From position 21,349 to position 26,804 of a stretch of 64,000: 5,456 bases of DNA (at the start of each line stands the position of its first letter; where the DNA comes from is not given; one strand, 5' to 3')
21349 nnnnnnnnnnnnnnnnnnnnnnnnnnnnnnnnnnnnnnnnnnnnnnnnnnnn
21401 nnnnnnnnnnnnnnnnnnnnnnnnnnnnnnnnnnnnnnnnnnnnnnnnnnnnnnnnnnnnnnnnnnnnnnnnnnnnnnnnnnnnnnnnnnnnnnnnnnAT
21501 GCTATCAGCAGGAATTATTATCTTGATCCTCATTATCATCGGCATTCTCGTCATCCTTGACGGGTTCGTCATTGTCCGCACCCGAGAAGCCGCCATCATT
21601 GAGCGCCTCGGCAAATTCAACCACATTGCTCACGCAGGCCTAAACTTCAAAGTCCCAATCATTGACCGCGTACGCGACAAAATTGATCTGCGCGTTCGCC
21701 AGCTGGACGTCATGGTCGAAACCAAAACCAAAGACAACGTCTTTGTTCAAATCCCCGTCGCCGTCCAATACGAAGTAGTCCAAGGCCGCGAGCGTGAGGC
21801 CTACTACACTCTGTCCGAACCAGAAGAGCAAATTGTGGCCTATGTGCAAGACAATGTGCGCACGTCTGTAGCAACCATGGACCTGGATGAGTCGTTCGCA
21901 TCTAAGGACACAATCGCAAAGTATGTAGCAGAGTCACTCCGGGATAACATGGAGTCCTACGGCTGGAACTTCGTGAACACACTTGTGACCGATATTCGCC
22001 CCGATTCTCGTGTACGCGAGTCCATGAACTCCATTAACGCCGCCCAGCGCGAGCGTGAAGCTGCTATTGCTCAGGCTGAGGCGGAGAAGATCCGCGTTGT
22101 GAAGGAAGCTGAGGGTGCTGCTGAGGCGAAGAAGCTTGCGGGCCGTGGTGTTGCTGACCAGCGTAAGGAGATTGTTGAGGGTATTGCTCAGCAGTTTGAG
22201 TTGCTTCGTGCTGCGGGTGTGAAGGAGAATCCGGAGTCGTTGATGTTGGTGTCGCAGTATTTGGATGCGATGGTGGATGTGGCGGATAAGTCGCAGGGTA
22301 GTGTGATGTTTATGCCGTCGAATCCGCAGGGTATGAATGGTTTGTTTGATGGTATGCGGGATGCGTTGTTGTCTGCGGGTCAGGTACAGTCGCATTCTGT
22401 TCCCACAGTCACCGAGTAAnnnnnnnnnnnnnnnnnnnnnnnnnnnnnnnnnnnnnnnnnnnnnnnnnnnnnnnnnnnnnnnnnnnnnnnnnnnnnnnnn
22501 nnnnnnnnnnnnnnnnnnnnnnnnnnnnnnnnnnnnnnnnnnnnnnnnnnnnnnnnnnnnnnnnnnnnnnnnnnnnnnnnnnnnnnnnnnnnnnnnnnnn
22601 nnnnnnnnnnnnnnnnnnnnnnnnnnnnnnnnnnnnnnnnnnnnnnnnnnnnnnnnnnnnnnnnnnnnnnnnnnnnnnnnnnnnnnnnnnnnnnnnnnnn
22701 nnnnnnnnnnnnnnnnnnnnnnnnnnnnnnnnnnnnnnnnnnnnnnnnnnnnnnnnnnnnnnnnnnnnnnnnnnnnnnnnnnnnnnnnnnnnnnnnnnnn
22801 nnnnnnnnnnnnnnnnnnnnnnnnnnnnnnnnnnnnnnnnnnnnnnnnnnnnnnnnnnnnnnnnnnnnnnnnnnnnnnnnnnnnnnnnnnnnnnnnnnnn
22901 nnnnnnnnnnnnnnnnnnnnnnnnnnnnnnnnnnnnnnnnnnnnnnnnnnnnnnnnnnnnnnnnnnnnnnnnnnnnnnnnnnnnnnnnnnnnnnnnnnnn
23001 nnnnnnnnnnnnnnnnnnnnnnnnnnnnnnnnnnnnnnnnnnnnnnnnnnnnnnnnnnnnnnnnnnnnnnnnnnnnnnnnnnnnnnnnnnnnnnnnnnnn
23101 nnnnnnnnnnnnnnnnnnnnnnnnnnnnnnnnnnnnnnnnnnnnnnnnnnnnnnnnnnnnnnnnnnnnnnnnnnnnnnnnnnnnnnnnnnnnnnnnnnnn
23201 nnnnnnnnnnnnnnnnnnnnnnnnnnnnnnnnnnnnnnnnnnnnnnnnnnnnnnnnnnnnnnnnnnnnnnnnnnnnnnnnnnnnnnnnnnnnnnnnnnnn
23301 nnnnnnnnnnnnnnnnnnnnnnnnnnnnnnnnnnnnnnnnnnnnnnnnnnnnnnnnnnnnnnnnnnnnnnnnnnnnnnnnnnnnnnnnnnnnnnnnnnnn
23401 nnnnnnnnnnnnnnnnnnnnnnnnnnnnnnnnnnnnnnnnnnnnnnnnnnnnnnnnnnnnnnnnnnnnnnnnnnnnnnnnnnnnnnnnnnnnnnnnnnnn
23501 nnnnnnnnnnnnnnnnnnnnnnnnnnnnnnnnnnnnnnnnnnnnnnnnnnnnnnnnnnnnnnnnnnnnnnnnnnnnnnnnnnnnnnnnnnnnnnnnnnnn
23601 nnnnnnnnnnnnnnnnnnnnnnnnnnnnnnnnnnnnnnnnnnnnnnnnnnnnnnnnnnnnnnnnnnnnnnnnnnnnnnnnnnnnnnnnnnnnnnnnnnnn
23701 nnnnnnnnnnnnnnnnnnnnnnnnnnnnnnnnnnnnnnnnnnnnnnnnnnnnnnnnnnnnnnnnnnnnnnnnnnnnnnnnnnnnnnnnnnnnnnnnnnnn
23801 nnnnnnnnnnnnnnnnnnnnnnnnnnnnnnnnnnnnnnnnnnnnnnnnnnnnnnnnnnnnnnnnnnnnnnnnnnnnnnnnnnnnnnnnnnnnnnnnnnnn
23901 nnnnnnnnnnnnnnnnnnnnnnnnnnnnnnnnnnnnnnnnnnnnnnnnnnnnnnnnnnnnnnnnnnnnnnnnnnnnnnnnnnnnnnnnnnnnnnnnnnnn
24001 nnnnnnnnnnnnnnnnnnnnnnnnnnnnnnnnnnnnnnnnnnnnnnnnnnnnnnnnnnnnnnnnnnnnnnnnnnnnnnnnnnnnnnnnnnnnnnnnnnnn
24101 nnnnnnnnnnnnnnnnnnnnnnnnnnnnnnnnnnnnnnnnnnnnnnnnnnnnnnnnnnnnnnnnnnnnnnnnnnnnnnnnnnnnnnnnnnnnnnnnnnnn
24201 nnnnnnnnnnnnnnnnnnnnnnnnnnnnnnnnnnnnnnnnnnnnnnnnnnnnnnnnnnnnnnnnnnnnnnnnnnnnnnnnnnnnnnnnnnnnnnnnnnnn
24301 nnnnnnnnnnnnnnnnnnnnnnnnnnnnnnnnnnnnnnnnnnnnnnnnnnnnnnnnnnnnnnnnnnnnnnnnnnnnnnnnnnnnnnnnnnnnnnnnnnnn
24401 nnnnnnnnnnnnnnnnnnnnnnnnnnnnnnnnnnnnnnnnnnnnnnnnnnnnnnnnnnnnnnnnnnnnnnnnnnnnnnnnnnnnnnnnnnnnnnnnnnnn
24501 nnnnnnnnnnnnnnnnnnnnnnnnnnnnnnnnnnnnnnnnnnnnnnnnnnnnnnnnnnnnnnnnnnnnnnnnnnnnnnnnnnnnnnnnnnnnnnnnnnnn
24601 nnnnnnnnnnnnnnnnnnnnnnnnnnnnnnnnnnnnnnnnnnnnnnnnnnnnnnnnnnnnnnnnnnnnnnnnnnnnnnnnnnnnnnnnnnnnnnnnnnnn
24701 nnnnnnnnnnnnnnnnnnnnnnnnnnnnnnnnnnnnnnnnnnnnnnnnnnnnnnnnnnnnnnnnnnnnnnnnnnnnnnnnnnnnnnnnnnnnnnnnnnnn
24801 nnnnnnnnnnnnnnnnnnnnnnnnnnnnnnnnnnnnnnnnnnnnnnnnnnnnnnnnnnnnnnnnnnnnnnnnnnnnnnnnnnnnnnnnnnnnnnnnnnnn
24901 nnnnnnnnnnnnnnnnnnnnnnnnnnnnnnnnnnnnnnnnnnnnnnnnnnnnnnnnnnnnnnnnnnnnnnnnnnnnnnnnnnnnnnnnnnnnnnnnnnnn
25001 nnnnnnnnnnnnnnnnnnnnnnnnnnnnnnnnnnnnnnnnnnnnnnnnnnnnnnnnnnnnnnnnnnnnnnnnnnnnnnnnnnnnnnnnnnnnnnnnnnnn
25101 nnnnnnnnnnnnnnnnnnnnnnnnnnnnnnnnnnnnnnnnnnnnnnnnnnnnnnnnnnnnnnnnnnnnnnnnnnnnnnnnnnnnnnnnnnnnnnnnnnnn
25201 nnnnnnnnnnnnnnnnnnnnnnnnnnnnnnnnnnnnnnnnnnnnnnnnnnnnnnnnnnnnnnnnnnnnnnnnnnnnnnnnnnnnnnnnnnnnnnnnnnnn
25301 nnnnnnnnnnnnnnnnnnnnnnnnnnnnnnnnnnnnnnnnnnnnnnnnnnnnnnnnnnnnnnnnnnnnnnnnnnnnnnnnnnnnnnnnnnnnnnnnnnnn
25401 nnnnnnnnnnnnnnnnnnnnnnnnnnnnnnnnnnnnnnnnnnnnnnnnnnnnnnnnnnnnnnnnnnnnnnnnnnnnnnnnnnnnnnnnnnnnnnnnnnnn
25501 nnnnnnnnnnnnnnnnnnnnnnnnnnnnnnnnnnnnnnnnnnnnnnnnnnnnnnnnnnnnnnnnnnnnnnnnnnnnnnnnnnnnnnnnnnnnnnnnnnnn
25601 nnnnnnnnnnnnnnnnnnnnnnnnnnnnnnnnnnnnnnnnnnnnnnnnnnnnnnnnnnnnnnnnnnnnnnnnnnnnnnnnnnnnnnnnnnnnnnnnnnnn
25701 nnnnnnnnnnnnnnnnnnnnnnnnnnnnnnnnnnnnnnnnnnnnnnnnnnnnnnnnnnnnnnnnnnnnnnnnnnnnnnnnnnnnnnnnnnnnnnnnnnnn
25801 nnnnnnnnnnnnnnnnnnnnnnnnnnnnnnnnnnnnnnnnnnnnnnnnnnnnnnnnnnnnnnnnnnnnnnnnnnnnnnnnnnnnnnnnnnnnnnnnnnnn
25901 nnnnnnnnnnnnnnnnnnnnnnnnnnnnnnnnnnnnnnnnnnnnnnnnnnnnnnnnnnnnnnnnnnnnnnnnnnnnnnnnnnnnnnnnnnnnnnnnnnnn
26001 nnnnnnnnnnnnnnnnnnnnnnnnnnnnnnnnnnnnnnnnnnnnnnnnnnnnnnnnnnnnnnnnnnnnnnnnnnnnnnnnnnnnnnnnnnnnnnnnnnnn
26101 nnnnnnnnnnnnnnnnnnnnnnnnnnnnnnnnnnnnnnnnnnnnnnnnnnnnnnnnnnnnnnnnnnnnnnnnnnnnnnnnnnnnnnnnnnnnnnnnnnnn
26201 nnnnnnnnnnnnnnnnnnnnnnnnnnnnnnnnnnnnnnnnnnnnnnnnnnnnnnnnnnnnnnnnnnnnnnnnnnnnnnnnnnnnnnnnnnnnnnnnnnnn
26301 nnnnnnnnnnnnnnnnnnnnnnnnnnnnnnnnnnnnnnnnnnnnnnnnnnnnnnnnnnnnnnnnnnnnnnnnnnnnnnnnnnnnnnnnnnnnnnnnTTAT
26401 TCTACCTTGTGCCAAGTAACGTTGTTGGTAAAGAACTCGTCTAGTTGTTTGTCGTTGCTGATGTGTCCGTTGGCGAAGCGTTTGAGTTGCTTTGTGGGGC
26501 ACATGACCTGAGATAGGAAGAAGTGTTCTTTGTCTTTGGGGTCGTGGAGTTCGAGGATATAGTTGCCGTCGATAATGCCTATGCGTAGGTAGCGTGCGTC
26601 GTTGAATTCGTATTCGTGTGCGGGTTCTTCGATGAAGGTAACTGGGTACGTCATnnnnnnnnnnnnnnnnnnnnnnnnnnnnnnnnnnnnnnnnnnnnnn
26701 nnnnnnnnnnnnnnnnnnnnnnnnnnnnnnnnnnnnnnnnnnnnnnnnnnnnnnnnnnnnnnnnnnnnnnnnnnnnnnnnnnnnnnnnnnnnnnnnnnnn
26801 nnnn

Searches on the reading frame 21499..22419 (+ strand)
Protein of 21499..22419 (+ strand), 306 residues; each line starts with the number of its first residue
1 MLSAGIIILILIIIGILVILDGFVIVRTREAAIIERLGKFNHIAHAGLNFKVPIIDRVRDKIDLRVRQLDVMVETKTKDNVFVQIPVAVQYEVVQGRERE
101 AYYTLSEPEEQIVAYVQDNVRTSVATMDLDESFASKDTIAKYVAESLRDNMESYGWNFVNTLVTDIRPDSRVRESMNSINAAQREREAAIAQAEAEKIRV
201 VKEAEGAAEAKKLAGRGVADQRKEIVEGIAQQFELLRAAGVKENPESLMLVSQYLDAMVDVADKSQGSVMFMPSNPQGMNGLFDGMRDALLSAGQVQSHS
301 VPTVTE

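Call 55: search_protein_families(library=pfam, proteins=[window:21499-22419:+], max_evalue=0.001)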
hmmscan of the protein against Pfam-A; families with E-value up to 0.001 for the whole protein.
window:21499-22419:+ (306 aa): 1 family
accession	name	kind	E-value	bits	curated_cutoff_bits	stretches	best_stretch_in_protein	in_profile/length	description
PF01145.31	Band_7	-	7.3e-34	117.8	23.6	1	25-197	2-176/176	SPFH domain / Band 7 family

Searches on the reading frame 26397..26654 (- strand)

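Call 3: search_protein_families(library=pfam, proteins=[window:26397-26654:-], max_evalue=0.1)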
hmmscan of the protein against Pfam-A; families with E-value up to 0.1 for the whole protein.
window:26397-26654:- (85 aa): 1 family
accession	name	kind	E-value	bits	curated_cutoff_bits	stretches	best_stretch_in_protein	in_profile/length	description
PF21350.2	Cas6_I-A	-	0.0031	18.2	27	1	12-74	5-66/101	CRISPR-associated protein Cas6, N-terminal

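Call 4: search_protein_families(library=ncbifam, proteins=[window:26397-26654:-], max_evalue=0.1)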
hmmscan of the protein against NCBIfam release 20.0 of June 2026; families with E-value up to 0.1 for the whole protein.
window:26397-26654:- (85 aa): 0 families

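Call 52: search_protein_families(library=padloc, proteins=[window:26397-26654:-], max_evalue=0.01)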
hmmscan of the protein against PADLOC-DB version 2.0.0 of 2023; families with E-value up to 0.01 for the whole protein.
window:26397-26654:- (85 aa): 1 family
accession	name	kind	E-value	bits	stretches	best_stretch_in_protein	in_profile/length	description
PDLC01718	typeIV_Cas6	-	0.0058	14.4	1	13-67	20-74/262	Cas6_7_IV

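Call 53: search_protein_families(library=phrogs, proteins=[window:26397-26654:-], max_evalue=0.01)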
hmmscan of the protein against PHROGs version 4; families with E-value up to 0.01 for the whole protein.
window:26397-26654:- (85 aa): 0 families
